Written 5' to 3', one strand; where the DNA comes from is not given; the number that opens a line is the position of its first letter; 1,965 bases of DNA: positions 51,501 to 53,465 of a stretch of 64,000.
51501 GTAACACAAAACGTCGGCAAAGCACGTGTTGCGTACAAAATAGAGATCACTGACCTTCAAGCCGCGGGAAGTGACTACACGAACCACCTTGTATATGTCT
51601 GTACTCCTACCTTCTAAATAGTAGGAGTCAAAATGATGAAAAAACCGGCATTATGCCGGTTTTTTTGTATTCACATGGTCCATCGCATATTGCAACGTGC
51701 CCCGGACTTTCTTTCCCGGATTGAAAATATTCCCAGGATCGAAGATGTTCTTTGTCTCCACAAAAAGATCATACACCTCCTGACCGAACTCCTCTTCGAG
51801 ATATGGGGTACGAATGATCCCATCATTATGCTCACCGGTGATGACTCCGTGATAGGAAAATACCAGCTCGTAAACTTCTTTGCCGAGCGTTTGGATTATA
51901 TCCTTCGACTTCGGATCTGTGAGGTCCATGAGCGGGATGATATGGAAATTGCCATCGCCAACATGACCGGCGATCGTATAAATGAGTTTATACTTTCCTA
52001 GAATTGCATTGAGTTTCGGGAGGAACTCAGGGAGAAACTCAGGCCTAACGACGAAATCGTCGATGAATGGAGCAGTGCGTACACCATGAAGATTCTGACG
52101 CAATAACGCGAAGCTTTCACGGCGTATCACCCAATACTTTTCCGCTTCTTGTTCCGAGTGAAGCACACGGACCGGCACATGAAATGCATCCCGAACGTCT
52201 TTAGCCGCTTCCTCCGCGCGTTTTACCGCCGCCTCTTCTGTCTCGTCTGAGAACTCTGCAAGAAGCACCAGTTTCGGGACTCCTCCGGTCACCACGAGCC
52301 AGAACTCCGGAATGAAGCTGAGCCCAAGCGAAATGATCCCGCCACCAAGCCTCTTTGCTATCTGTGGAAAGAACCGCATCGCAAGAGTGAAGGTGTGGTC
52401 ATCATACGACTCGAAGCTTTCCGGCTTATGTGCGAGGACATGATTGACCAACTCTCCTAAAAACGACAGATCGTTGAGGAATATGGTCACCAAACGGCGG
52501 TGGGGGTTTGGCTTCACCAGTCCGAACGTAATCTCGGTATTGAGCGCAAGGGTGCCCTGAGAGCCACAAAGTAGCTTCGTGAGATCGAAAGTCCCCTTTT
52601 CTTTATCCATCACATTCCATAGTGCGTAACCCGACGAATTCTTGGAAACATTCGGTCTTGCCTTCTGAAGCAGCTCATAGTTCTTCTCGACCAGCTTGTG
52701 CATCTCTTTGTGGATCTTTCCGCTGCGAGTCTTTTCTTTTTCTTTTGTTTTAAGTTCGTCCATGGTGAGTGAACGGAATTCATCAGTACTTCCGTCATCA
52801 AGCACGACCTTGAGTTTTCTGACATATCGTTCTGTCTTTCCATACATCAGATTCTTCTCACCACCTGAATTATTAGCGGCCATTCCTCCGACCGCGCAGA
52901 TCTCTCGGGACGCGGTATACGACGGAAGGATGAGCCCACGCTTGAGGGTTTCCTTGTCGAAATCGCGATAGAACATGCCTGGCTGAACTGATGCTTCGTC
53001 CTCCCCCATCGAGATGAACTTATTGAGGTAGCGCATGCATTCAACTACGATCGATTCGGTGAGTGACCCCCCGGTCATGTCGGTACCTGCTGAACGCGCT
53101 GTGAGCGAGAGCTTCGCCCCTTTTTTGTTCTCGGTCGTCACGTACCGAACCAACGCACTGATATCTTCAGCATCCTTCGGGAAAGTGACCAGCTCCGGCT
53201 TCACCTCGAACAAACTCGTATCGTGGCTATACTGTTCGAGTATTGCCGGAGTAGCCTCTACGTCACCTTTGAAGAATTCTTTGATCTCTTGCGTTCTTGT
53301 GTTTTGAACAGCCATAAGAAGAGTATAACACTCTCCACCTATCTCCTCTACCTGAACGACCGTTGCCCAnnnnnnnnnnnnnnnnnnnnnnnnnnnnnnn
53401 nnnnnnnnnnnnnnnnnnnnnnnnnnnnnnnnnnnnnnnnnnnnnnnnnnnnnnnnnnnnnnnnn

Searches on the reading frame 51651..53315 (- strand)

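Call 67: search_protein_families(library=pfam, proteins=[window:51651-53315:-], max_evalue=0.0001)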
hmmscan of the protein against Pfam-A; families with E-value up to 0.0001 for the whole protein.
window:51651-53315:- (554 aa): 2 families
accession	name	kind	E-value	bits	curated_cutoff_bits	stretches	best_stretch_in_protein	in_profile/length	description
PF02913.24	FAD-oxidase_C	-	1.5e-42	146.4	21.2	1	271-535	3-247/248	FAD linked oxidases, C-terminal domain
PF01565.28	FAD_binding_4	-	1.1e-23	83.9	26.4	1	40-177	1-135/139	FAD binding domain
